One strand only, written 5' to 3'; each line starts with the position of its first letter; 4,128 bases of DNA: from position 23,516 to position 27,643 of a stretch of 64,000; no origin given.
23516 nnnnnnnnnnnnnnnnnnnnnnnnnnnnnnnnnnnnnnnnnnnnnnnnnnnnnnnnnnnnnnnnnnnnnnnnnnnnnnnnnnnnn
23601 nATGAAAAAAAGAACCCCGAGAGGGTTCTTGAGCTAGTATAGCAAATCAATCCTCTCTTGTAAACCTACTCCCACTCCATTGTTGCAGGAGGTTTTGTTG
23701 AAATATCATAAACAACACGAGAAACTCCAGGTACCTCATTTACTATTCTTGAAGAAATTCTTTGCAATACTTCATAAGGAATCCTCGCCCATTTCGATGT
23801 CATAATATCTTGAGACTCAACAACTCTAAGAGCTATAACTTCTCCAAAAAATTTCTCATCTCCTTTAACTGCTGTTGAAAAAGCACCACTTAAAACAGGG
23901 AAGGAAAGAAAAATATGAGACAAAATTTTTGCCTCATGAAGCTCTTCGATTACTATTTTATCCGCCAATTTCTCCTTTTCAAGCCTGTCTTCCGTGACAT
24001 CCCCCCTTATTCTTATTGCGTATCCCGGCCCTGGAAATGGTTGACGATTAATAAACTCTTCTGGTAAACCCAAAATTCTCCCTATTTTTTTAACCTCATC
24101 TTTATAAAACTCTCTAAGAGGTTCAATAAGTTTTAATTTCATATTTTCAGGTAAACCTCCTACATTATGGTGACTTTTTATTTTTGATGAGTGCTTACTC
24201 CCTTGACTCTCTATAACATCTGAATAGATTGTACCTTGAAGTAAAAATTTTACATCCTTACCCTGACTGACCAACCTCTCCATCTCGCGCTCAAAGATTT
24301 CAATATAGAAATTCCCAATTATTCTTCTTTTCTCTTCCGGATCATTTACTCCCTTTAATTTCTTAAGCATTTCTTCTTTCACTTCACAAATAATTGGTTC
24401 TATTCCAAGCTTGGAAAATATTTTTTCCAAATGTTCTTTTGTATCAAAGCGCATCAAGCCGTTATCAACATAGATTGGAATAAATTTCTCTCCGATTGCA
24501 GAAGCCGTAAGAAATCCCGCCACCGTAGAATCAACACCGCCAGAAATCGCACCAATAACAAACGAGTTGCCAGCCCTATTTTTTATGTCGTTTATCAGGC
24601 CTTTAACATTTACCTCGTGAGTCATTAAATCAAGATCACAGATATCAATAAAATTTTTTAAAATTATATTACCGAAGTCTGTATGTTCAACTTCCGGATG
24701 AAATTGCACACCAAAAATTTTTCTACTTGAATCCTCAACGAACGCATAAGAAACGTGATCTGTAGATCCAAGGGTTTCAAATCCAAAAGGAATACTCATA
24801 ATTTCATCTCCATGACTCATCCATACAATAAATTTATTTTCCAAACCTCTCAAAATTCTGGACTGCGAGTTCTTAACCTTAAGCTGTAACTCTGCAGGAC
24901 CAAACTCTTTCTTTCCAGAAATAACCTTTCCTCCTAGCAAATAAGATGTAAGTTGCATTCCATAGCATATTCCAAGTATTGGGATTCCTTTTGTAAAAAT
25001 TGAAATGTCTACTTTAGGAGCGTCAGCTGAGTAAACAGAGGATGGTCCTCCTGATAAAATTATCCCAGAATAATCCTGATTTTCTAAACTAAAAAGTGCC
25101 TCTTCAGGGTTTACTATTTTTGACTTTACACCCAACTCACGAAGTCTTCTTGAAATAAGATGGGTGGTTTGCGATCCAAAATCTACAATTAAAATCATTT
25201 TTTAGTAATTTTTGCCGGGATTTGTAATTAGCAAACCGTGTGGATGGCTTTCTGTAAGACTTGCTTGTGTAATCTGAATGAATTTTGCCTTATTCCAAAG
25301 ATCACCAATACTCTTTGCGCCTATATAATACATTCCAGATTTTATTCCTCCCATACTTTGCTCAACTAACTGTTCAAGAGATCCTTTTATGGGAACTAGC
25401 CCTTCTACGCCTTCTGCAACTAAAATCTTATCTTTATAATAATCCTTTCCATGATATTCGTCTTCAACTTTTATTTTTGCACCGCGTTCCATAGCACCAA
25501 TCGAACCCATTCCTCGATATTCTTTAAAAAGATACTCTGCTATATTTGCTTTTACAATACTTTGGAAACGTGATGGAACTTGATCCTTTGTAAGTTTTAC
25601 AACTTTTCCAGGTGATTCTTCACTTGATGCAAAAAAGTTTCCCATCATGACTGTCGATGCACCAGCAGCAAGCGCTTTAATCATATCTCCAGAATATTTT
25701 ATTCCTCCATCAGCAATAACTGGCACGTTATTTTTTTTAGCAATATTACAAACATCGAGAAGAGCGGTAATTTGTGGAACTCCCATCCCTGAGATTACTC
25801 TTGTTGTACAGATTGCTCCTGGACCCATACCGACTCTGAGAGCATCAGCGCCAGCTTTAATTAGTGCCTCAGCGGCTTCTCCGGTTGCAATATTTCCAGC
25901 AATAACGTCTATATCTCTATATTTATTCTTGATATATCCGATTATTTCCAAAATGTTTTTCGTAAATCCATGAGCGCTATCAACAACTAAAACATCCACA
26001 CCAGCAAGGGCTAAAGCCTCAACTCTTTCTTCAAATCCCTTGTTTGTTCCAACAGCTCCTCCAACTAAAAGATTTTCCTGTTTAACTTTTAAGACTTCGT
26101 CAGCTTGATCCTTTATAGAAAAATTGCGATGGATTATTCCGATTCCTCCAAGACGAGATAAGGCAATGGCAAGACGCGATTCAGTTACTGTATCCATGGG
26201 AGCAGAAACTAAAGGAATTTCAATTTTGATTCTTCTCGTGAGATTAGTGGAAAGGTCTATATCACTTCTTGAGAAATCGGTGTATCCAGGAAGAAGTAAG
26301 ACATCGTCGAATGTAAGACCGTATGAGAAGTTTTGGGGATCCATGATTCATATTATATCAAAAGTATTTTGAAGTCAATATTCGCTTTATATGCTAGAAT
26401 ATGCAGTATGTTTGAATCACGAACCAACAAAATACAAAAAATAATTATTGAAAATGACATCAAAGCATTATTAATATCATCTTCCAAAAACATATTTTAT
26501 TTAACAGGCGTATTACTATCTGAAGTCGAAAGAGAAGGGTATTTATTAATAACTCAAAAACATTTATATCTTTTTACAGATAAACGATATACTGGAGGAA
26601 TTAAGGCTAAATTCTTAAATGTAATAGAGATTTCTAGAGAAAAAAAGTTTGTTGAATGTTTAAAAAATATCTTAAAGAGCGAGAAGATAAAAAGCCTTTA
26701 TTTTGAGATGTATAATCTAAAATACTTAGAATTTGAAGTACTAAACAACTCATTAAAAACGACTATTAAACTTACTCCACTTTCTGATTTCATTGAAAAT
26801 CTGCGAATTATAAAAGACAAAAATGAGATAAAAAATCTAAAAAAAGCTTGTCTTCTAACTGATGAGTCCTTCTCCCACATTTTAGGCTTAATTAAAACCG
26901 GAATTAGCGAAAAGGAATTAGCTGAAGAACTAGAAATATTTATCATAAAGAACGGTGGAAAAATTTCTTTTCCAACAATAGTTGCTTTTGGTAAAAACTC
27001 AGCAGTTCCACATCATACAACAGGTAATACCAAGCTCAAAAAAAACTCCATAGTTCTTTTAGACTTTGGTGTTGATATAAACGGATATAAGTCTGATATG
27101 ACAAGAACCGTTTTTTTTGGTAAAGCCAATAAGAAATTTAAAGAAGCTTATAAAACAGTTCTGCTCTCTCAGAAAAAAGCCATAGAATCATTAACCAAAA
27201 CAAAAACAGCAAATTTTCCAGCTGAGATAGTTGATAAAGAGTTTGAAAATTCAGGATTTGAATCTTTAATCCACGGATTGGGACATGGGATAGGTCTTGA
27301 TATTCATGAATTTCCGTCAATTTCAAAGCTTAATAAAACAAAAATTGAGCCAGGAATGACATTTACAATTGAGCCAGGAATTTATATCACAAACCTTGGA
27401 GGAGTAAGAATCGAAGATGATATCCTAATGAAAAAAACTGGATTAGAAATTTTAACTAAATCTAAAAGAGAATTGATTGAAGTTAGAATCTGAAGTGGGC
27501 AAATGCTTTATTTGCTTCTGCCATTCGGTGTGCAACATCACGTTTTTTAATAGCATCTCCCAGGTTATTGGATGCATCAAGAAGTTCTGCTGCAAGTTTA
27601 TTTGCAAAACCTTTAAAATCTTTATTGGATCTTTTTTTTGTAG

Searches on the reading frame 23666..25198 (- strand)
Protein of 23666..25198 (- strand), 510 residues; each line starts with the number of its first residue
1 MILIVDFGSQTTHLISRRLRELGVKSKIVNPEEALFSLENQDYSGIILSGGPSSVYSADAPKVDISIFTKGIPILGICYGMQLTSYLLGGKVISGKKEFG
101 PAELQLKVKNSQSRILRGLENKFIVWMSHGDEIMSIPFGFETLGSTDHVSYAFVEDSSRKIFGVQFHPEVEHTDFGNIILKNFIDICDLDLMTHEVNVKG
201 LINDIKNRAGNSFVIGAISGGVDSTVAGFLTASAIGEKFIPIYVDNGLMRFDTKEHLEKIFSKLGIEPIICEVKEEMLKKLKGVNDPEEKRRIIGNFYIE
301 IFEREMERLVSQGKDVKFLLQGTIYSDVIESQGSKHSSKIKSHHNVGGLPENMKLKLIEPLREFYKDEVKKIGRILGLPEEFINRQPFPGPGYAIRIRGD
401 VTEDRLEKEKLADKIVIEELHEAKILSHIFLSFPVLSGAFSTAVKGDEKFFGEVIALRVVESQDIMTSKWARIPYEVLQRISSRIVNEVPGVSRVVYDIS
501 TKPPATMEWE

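Call 37: search_protein_families(library=pfam, proteins=[window:23666-25198:-], max_evalue=0.00001)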
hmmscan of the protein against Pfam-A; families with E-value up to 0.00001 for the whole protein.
window:23666-25198:- (510 aa): 4 families
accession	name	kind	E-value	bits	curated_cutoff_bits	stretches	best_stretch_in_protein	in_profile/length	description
PF00117.34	GATase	-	4.1e-45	154.2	22.8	1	3-184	1-187/190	Glutamine amidotransferase class-I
PF00958.27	GMP_synt_C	-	4e-32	110.6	27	1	418-509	1-92/92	GMP synthase C terminal domain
PF02540.23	NAD_synthase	-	2.7e-10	40.2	21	1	198-282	6-90/242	NAD synthase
PF07722.19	Peptidase_C26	-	6.4e-06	26.5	20.5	0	68-169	102-219/219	Peptidase C26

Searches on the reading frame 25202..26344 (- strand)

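Call 37: search_protein_families(library=pfam, proteins=[window:25202-26344:-], max_evalue=0.00001)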
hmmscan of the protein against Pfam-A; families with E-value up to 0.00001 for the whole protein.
window:25202-26344:- (380 aa): 3 families
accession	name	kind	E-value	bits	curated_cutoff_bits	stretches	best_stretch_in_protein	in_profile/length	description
PF00478.31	IMPDH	-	4.1e-133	444.1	25.6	1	9-369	1-345/345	IMP dehydrogenase / GMP reductase domain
PF03060.21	NMO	-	1.4e-12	48.1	28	1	104-250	102-237/331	Nitronate monooxygenase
PF01070.24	FMN_dh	-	1e-08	35.1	24.9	1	151-238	225-305/350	FMN-dependent dehydrogenase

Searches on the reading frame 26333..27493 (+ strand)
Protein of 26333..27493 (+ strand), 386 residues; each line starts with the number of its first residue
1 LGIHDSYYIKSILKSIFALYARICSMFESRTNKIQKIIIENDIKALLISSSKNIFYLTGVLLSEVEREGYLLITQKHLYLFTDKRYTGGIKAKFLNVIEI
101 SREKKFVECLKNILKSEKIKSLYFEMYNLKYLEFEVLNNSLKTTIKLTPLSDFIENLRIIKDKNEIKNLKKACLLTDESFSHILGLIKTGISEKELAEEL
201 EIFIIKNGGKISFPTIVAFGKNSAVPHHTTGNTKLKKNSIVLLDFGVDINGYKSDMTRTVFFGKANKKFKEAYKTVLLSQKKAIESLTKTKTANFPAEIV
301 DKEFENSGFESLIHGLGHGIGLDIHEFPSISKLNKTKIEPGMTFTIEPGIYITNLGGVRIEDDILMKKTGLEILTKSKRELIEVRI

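Call 37: search_protein_families(library=pfam, proteins=[window:26333-27493:+], max_evalue=0.00001)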
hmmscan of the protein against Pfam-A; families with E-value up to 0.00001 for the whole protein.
window:26333-27493:+ (386 aa): 2 families
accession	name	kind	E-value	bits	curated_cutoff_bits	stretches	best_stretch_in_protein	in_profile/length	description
PF00557.29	Peptidase_M24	-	6.2e-61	206.2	23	1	168-367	2-207/208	Metallopeptidase family M24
PF01321.24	Creatinase_N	-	1.3e-16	61.7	22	1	30-160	1-128/128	Creatinase/Prolidase N-terminal domain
